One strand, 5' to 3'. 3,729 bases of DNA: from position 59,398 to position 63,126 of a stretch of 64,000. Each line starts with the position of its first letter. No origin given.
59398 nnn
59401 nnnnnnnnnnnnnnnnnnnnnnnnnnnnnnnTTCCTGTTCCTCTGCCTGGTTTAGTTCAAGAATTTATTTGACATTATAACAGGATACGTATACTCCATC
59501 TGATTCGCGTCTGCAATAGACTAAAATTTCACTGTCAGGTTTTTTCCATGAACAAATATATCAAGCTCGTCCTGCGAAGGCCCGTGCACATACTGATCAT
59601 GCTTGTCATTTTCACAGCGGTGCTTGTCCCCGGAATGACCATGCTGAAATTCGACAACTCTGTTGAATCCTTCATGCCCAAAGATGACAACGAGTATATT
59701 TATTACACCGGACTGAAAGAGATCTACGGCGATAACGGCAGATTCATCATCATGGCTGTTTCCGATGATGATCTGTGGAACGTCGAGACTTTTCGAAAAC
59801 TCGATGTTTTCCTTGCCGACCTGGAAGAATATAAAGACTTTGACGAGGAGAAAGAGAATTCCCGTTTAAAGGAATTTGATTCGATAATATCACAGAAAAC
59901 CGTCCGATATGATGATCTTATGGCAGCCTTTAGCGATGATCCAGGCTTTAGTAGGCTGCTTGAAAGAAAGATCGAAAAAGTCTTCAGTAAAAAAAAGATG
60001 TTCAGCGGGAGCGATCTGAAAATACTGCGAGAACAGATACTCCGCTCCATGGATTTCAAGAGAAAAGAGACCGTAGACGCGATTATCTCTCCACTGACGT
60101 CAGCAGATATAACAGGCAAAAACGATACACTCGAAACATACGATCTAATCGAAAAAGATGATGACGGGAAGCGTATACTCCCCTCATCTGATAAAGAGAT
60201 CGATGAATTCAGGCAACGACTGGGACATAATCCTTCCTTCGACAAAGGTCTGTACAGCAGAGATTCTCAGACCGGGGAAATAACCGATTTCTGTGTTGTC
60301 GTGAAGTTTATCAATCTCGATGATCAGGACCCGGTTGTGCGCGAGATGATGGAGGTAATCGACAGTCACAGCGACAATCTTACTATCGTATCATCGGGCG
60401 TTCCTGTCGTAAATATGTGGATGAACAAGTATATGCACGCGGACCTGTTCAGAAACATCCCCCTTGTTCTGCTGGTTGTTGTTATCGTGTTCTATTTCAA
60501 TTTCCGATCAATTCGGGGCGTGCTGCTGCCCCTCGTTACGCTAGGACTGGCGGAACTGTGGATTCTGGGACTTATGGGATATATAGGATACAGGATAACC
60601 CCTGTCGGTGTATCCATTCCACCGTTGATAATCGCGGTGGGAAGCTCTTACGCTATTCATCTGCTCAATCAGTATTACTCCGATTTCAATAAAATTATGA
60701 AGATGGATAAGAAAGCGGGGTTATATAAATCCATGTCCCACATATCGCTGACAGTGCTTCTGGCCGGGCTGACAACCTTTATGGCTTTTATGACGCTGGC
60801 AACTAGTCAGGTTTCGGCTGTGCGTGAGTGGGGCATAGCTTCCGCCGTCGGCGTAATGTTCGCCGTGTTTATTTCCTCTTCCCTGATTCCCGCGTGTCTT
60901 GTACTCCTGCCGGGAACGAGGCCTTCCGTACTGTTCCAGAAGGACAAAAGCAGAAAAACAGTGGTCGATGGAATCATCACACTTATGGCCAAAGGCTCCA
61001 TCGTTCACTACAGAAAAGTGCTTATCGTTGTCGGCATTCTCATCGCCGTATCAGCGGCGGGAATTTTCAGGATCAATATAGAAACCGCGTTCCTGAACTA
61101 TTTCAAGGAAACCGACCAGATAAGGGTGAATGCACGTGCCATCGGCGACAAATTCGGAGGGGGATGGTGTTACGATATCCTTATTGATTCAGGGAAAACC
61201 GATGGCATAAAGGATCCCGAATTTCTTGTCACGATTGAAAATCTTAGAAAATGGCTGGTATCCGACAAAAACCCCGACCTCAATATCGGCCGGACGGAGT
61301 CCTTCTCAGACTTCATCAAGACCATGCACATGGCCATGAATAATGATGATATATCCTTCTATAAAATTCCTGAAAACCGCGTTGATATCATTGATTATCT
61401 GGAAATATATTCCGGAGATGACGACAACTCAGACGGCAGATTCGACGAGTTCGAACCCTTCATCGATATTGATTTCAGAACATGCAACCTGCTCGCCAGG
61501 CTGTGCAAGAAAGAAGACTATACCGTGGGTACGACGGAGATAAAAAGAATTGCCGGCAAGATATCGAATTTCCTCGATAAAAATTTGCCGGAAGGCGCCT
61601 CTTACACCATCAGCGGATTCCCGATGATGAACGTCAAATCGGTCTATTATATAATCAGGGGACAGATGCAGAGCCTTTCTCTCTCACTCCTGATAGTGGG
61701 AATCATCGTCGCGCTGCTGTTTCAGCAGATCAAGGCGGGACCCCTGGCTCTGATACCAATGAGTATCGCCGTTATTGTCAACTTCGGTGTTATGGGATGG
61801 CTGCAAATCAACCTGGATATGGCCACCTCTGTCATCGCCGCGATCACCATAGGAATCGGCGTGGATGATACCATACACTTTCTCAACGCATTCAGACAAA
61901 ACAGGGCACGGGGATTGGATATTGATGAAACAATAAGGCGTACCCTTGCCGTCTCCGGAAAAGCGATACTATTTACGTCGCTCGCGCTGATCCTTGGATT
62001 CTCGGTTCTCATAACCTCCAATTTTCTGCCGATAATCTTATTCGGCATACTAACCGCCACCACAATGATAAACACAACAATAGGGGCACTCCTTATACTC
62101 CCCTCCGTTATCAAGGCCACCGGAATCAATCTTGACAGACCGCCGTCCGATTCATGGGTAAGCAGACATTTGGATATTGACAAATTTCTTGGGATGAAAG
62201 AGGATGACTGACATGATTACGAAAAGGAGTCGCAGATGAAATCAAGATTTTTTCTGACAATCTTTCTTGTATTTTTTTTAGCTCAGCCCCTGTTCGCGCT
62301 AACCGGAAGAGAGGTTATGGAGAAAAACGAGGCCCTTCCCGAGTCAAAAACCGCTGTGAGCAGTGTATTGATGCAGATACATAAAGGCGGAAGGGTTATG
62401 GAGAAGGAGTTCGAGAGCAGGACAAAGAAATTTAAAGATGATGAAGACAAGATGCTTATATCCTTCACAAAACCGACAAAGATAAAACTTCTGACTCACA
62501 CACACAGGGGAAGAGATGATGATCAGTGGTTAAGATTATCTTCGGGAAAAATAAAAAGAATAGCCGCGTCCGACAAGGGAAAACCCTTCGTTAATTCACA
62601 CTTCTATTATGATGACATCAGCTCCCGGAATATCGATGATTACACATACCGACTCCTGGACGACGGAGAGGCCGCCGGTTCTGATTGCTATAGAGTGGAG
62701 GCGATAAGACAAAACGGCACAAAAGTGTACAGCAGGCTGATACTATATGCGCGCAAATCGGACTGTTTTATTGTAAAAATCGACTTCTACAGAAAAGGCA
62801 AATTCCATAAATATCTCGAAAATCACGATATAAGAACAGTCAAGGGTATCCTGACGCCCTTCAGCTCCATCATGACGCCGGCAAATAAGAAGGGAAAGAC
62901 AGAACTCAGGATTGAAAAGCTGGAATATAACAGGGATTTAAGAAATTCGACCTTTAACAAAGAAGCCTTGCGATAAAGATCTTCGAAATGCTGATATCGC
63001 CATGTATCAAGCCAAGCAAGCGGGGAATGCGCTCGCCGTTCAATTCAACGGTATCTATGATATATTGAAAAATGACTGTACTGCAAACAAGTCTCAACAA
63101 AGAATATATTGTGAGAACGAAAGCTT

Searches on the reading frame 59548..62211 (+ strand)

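Call 79: search_protein_families(library=pfam, proteins=[window:59548-62211:+], max_evalue=0.00001)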
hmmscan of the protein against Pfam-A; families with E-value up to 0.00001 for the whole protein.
window:59548-62211:+ (887 aa): 3 families
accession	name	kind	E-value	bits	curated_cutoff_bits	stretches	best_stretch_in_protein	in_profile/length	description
PF03176.21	MMPL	-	2.3e-30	106.1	20.5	2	262-456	105-304/333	MMPL family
PF02460.24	Patched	-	2.6e-12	47.2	23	1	733-849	33-148/156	Patched SSD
PF12349.14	Sterol-sensing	-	1.9e-11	44.5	22.3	1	331-453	15-135/153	Sterol-sensing domain of SREBP cleavage-activation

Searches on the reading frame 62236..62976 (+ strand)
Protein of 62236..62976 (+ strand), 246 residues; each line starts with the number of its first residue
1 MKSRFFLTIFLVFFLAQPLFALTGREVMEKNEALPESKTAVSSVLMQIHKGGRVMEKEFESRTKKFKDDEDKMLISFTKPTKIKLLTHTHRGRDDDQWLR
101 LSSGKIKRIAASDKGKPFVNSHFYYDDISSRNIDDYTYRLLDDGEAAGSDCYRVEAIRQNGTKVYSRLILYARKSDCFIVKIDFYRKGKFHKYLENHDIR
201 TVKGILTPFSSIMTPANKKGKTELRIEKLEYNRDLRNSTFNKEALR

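Call 79: search_protein_families(library=pfam, proteins=[window:62236-62976:+], max_evalue=0.00001)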
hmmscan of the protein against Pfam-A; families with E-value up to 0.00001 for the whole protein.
window:62236-62976:+ (246 aa): 1 family
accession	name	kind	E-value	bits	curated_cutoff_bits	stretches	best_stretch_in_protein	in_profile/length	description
PF17131.11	LolA_like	-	6.9e-41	140.4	30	1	70-246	2-183/184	Outer membrane lipoprotein-sorting protein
